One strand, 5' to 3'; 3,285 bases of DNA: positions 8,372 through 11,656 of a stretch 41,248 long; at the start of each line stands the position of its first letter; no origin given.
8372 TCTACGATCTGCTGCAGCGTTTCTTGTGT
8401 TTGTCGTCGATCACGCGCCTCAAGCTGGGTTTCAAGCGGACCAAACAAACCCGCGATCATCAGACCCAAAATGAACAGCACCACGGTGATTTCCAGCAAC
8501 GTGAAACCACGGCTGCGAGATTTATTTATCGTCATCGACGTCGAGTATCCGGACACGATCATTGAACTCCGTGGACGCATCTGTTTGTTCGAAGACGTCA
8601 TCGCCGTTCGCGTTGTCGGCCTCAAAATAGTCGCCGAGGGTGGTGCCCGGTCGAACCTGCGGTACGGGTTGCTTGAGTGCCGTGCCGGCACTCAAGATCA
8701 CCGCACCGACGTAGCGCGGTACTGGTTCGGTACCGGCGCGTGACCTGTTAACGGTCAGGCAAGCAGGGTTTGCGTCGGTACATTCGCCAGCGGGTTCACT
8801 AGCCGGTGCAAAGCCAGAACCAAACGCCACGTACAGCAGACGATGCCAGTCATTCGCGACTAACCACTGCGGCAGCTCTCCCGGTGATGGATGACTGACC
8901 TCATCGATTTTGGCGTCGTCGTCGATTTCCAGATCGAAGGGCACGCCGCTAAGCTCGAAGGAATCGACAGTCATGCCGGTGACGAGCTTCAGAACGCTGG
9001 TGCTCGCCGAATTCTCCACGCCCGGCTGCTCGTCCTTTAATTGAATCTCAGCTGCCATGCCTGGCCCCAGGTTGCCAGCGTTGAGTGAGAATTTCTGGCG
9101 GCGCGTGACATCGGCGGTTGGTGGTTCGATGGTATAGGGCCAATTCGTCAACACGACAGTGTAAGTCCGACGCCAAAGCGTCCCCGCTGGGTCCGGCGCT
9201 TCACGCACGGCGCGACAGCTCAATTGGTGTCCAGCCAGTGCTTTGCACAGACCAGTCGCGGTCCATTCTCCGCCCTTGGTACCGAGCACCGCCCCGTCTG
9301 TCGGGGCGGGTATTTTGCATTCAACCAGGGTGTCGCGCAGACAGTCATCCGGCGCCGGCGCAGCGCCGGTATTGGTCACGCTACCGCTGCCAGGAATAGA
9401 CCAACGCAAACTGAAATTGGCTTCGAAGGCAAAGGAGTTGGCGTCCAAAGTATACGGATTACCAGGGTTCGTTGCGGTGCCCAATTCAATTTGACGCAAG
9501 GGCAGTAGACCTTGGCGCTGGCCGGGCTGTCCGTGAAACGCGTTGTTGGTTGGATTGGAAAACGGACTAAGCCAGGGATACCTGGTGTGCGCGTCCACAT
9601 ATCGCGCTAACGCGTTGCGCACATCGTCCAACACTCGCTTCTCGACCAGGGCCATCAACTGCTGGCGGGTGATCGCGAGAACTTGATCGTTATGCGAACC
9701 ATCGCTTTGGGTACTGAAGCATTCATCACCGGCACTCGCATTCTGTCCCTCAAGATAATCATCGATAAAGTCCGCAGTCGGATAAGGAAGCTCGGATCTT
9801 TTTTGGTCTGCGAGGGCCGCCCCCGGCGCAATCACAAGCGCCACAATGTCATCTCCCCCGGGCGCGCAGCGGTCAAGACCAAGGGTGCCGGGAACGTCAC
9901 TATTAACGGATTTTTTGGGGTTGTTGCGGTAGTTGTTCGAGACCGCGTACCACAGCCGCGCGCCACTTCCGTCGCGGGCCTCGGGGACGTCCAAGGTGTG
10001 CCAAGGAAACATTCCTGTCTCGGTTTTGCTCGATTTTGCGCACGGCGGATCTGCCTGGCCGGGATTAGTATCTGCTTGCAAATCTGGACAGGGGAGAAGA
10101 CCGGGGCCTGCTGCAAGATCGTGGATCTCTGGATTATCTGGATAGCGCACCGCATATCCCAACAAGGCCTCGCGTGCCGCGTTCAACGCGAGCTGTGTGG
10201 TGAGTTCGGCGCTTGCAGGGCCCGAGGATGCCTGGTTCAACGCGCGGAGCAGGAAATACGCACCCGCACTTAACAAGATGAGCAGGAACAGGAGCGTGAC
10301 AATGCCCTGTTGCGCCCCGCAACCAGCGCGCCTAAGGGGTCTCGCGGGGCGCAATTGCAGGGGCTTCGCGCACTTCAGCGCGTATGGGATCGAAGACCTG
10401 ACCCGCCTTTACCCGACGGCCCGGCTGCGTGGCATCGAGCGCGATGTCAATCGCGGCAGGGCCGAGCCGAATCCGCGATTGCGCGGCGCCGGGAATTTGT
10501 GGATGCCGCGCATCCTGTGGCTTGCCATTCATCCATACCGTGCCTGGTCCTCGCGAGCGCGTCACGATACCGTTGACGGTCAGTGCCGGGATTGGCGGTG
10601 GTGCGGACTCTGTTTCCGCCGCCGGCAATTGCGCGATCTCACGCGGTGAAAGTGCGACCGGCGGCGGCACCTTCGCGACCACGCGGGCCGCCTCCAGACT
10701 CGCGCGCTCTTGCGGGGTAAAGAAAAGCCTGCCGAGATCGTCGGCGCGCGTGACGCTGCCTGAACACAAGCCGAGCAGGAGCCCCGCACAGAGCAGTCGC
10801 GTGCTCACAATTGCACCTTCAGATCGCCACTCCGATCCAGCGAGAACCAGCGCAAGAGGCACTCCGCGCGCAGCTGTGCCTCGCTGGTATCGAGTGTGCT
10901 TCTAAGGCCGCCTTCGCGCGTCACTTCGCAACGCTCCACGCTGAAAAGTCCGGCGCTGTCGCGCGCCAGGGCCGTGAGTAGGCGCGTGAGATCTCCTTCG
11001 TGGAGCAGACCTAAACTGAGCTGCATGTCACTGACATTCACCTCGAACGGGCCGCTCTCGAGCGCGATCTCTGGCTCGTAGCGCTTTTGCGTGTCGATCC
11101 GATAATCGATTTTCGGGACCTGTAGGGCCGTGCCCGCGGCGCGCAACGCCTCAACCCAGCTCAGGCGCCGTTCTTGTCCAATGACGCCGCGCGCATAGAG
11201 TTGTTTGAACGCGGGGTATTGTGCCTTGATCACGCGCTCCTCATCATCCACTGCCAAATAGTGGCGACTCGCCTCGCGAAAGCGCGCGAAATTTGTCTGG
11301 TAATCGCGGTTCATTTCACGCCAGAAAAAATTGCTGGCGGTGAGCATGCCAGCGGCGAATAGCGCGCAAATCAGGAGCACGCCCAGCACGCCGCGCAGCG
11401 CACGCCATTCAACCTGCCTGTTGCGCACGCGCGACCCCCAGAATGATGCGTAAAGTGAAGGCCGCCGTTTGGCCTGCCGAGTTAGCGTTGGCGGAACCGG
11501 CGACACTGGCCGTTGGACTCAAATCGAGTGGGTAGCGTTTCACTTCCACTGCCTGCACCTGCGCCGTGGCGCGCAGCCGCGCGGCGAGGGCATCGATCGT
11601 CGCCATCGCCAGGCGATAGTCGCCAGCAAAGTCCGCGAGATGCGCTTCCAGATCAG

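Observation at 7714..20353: Compact, re-ordered MSH/T2SS-like type IV filament operon with a minimal pilin set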

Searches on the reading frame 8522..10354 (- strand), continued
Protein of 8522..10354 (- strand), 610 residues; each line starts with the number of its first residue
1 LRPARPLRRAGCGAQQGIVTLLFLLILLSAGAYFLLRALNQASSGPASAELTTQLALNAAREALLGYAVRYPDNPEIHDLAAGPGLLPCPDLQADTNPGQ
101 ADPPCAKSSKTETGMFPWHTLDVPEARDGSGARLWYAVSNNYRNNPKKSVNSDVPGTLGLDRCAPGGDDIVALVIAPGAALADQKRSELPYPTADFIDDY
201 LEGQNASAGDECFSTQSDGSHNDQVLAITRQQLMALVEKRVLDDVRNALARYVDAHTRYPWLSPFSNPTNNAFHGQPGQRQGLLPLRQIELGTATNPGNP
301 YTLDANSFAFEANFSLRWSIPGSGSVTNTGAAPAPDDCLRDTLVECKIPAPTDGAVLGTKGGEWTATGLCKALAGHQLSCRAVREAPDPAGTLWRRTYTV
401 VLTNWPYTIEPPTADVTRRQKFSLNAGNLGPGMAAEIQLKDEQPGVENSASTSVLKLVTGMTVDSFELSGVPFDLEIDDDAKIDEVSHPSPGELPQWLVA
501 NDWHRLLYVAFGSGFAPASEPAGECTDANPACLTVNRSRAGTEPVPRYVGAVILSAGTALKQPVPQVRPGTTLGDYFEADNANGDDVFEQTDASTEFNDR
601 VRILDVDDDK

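Call 63: search_protein_families(library=ncbifam, proteins=[L047:12638-14332:-, L047:14370-15143:+, L047:15147-15920:+, L047:16089-16787:+, L047:16827-17576:+], max_evalue=0.001)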
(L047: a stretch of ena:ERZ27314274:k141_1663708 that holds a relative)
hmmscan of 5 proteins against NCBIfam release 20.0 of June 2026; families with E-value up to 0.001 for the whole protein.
L047:12638-14332:- (564 aa): 14 families
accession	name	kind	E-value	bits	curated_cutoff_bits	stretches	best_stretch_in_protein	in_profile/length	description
TIGR02916.1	PEP_his_kin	equivalog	2.2e-12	46.4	300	1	341-542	458-662/679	XrtA/PEP-CTERM system histidine kinase PrsK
NF008468.0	PRK11360.1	equivalog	9e-07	27.6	646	1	341-528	379-576/616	two-component system sensor histidine kinase AtoS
NF008298.1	PRK11086.1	subfamily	2e-06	26.5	520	1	462-556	426-521/529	DcuS/MalK family sensor histidine kinase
NF047794.1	HisKinPtgB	equivalog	7e-06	24.6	1000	1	350-545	435-640/656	two-component system sensor histidine kinase PgtB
NF007688.0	PRK10364.1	equivalog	1.9e-05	23.6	479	1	341-530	224-421/460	two-component system sensor histidine kinase ZraS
NF008312.0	PRK11100.1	equivalog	2.1e-05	23.6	356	1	392-516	290-424/477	two-component system sensor histidine kinase CreC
TIGR01386.1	cztS_silS_copS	subfamily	0.00016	20.8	292.55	1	442-514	337-406/457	heavy metal sensor histidine kinase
TIGR03785.1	marine_sort_HK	equivalog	0.00018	19.9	612.2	1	439-530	577-673/703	proteobacterial dedicated sortase system histidine kinase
NF058527.1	HistKinChvGCaul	equivalog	0.0004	19.2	740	0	461-522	424-483/535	two-component sensor histidine kinase ChvG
NF011627.0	PRK15053.1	equivalog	0.00051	18.7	656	0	460-548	433-527/552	sensor histidine kinase DpiB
NF045900.1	HisKinCpxALeg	equivalog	0.00059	18.7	800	0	433-521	318-408/451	two-component system sensor histidine kinase CpxA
NF047786.1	his_kin_MadS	equivalog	0.00064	18.9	500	0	404-556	281-431/434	MadS family sensor histidine kinase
NF033091.0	HK_VanS_ACDEFG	equivalog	0.00097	18.3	400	0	457-516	187-244/293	vancomycin resistance histidine kinase VanS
NF046044.1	PnpS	equivalog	0.00098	18.2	400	0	453-511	279-335/390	two-component system histidine kinase PnpS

L047:14370-15143:+ (257 aa): 0 families

L047:15147-15920:+ (257 aa): 0 families

L047:16089-16787:+ (232 aa): 3 families
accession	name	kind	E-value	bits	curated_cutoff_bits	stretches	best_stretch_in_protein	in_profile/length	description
TIGR02532.1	IV_pilin_GFxxxE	domain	1e-05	25.1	16.3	1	6-28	1-23/24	prepilin-type N-terminal cleavage/methylation domain-containing protein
TIGR01708.2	typeII_sec_gspH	equivalog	1.5e-05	25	80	1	6-29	1-24/169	type II secretion system minor pseudopilin GspH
TIGR01710.1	typeII_sec_gspG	equivalog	0.00041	20.4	88.85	1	7-28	1-22/134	type II secretion system major pseudopilin GspG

L047:16827-17576:+ (249 aa): 181 families (the best 25 are shown)
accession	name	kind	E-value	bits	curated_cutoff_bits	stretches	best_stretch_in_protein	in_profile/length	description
TIGR01188.1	drrA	subfamily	1.8e-32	112.8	312.45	1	13-229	1-220/302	daunorubicin resistance ABC transporter, ATP-binding protein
TIGR03740.1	galliderm_ABC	subfamily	7.4e-31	107.6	309.75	1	9-237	4-222/223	lantibiotic protection ABC transporter ATP-binding subunit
TIGR03864.1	PQQ_ABC_ATP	hypoth_equivalog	7.4e-30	104.1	302.25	1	7-235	3-234/236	ABC transporter, ATP-binding subunit, PQQ-dependent alcohol dehydrogenase system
NF010059.0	PRK13536.1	equivalog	2e-29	102.4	549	1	7-220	45-262/342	nodulation factor ABC transporter ATP-binding protein NodI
TIGR01288.1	nodI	equivalog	3.1e-28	98.7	424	1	8-224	7-226/303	nodulation factor ABC transporter ATP-binding protein NodI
NF010060.0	PRK13537.1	equivalog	6.3e-28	97.6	521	1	1-228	11-241/314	nodulation factor ABC transporter ATP-binding protein NodI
TIGR03522.1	GldA_ABC_ATP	equivalog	5.8e-27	94.9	402.6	1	9-233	6-232/301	gliding motility-associated ABC transporter ATP-binding subunit GldA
TIGR04521.1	ECF_ATPase_2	equivalog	2.4e-26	92.4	330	2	113-220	124-232/279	energy-coupling factor transporter ATPase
TIGR02315.1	ABC_phnC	equivalog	1.5e-23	83.5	266.1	2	108-222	121-235/243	phosphonate ABC transporter ATP-binding protein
NF033858.1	ABC2_perm_RbbA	equivalog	1.9e-23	82.3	1050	1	8-245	4-249/909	ribosome-associated ATPase/putative transporter RbbA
NF011967.0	PRK15439.1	equivalog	4.9e-23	81.3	586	1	3-222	9-229/510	autoinducer 2 ABC transporter ATP-binding protein LsrA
TIGR04406.1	LPS_export_lptB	equivalog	9.5e-23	80.7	240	1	7-219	3-221/239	LPS export ABC transporter ATP-binding protein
TIGR02769.1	nickel_nikE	equivalog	9.6e-23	81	332.55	2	118-212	135-230/265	nickel import ATP-binding protein NikE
NF047565.1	PSM_export_PmtA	equivalog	1.5e-22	80.2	350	1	21-222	17-217/282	phenol-soluble modulin export ABC transporter ATP-binding protein PmtA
TIGR03375.1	type_I_sec_LssB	subfamily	4.6e-22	78.1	693.1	2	130-220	600-688/696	type I secretion system permease/ATPase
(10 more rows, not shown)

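Call 95: find_homologous_proteins(query=L040:7406-8899:+)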
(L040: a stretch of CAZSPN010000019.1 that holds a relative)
Query L040:7406-8899:+ (497 aa): 1241 proteins with E <= 0.001 among 8000 candidates; the best 120 are listed.
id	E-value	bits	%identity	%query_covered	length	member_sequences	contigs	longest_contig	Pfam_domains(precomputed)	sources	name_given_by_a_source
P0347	0.0e+0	1115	100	100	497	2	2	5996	-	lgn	-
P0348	1.6e-297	1005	89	100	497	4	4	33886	-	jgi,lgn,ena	jgi:hypothetical protein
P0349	1.5e-283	959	86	100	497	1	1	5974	-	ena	-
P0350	1.3e-281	952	86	100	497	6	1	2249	-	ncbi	-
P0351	6.4e-264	894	79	100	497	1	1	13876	-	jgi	jgi:hypothetical protein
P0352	2.0e-254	863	76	100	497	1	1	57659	-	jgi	jgi:hypothetical protein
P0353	1.1e-251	854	76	100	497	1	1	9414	-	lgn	-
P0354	9.2e-248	841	75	100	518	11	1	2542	-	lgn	-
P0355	2.3e-241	819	73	100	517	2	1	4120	-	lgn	-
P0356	1.1e-239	814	73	100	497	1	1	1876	-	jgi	jgi:hypothetical protein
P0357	9.0e-238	808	72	100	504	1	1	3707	-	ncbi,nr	ncbi:MAG: hypothetical protein HOO95_00610 [Gallionella sp.]|nr:hypothetical protein [Gallionella sp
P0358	1.6e-219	747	73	90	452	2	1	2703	-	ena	-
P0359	5.6e-209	713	64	100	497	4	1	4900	-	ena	-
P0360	1.2e-208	712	63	100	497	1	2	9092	-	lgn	-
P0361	1.7e-206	705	63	100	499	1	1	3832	-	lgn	-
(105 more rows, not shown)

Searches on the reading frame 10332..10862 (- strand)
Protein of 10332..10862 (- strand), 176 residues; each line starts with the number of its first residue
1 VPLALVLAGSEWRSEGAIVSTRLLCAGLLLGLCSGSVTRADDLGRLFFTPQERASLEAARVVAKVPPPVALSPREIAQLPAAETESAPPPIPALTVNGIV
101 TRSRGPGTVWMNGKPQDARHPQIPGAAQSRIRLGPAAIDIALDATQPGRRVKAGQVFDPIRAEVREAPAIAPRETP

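Call 4: search_protein_families(library=pfam, proteins=[window:10332-10862:-], max_evalue=0.01)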
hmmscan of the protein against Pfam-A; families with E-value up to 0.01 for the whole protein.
window:10332-10862:- (176 aa): 0 families

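Call 5: search_protein_families(library=ncbifam, proteins=[window:10332-10862:-], max_evalue=0.01)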
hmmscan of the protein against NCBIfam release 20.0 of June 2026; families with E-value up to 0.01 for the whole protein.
window:10332-10862:- (176 aa): 0 families

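Call 51: search_protein_families(library=pfam, alignment_id=A5, max_evalue=1)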
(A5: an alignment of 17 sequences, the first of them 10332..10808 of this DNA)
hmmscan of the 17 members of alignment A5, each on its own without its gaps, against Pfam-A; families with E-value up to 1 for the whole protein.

A. member 1, window:10332-10808:- (158 aa): 0 families

B. families by the number of members that match (of 17 scanned): 8 families
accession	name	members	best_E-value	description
PF17547.7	DUF5462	1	0.016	Family of unknown function (DUF5462)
PF13275.11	S4_2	1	0.043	S4 domain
PF22520.2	Crb2_Tudor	1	0.083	Crb2, Tudor domain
PF00568.29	WH1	1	0.11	WH1 domain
PF24156.1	DUF7407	1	0.12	Domain of unknown function (DUF7407)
PF17081.10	SOP4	1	0.12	Suppressor of PMA 1-7 protein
PF22287.2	TraI-like_C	1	0.18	TraI-like C-terminal domain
PF01124.23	MAPEG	1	0.24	MAPEG family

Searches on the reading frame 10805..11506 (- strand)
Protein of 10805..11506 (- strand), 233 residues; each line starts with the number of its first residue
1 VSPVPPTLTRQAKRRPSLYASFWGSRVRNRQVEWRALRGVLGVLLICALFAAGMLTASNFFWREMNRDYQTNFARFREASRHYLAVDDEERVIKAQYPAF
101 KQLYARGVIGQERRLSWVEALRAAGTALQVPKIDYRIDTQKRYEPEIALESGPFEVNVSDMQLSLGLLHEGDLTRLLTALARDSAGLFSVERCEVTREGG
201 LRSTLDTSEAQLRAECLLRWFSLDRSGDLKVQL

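Call 4: search_protein_families(library=pfam, proteins=[window:10805-11506:-], max_evalue=0.01)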
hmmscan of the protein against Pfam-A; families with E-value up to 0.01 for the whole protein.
window:10805-11506:- (233 aa): 0 families

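Call 5: search_protein_families(library=ncbifam, proteins=[window:10805-11506:-], max_evalue=0.01)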
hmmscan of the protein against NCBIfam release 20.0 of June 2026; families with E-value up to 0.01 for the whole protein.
window:10805-11506:- (233 aa): 0 families

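Call 21: search_solved_structures(query=A3, max_evalue=10, show_alignments=2)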
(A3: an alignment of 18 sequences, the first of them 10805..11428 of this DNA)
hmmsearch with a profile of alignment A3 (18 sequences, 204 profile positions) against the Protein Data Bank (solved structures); distinct sequences matched with E-value up to 10: 18.
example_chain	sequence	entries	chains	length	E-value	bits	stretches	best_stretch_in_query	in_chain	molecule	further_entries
6oel_A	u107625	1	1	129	0.35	13.4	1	145-193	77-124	engineered Interleukin-4, RGA variant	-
3qb7_A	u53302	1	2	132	0.35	13.3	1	145-193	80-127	Interleukin 4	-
2b8z_A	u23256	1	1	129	0.45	13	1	145-186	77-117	Interleukin-4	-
7sbc_A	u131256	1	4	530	1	11.9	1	69-100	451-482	GMP synthase [glutamine-hydrolyzing]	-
1mdy_A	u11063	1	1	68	1.1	11.8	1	48-98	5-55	PROTEIN (MYOD BHLH DOMAIN)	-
21tp_A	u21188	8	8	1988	1.1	11.7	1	15-84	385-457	Sodium channel protein type 9 subunit alpha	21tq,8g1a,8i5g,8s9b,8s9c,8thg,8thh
8xmo_A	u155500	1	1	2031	1.1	11.7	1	15-84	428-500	Sodium channel protein type 9 subunit alpha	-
8xmn_A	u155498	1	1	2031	1.1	11.7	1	15-84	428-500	Sodium channel protein type 9 subunit alpha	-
8i5b_A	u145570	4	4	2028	1.1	11.7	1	15-84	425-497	Sodium channel protein type 9 subunit alpha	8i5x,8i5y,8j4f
7w9k_A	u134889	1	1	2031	1.1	11.7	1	15-84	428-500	Sodium channel protein type 9 subunit alpha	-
9iti_A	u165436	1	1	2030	1.1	11.7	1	15-84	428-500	Sodium channel protein type 9 subunit alpha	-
7xve_A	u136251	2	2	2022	1.2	11.6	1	15-84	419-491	Sodium channel protein type 9 subunit alpha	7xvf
8xmm_A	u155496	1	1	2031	1.2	11.6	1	15-84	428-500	Sodium channel protein type 9 subunit alpha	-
7xm9_A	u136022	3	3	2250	1.3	11.4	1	15-84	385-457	Isoform 3 of Sodium channel protein type 9 subunit alpha,Green fluorescent protein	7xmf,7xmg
6jp9_A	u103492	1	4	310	1.8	11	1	59-101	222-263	GMP synthase [glutamine-hydrolyzing] subunit B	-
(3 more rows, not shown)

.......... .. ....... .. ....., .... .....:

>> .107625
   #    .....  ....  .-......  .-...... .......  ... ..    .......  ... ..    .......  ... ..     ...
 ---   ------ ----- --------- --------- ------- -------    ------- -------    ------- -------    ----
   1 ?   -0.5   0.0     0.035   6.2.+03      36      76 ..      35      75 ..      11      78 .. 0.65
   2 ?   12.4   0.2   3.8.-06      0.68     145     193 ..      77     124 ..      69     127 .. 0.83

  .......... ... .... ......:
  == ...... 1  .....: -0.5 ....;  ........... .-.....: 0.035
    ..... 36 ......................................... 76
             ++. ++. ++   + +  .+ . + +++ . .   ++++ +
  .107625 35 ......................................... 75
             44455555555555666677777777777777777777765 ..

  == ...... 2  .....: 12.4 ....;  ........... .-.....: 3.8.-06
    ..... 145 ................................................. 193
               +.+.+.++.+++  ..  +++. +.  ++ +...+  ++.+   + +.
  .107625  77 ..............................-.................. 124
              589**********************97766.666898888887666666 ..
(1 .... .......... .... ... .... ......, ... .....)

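Call 100: search_protein_families(library=pfam, alignment_id=A3, max_evalue=1)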
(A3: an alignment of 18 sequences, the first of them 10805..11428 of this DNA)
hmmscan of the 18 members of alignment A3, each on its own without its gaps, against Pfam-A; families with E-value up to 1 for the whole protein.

A. member 1, window:10805-11428:- (207 aa): 1 family
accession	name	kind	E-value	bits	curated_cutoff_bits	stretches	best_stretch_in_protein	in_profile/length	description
PF09851.14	SHOCT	-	0.19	12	27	0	75-86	7-18/28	Short C-terminal domain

B. families by the number of members that match (of 18 scanned): 18 families
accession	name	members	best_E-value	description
PF10644.15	Misat_Tub_SegII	1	0.00092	Misato Segment II tubulin-like domain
PF01166.23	TSC22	1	0.0098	TSC-22/dip/bun family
PF22045.1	CmlS_C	1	0.016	Chloramphenicol halogenase CmlS C-terminal domain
PF10666.15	Phage_TAC_8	1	0.018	Phage tail assembly chaperone protein Gp14 ()A118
PF08695.16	Coa1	1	0.028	Cytochrome oxidase complex assembly protein 1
PF12092.13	DUF3568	1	0.069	Protein of unknown function (DUF3568)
PF04145.20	Ctr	1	0.095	Ctr copper transporter family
PF13800.11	Sigma_reg_N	1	0.11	Sigma factor regulator N-terminal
PF12240.13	Angiomotin_C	1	0.13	Angiomotin C terminal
PF14791.11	DNA_pol_B_thumb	1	0.15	DNA polymerase beta thumb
PF04977.20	DivIC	1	0.15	Septum formation initiator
PF08125.19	Mannitol_dh_C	1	0.17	Mannitol dehydrogenase C-terminal domain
PF09851.14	SHOCT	1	0.19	Short C-terminal domain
PF19880.4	DUF6353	1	0.19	Family of unknown function (DUF6353)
PF07811.17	TadE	1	0.19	TadE-like protein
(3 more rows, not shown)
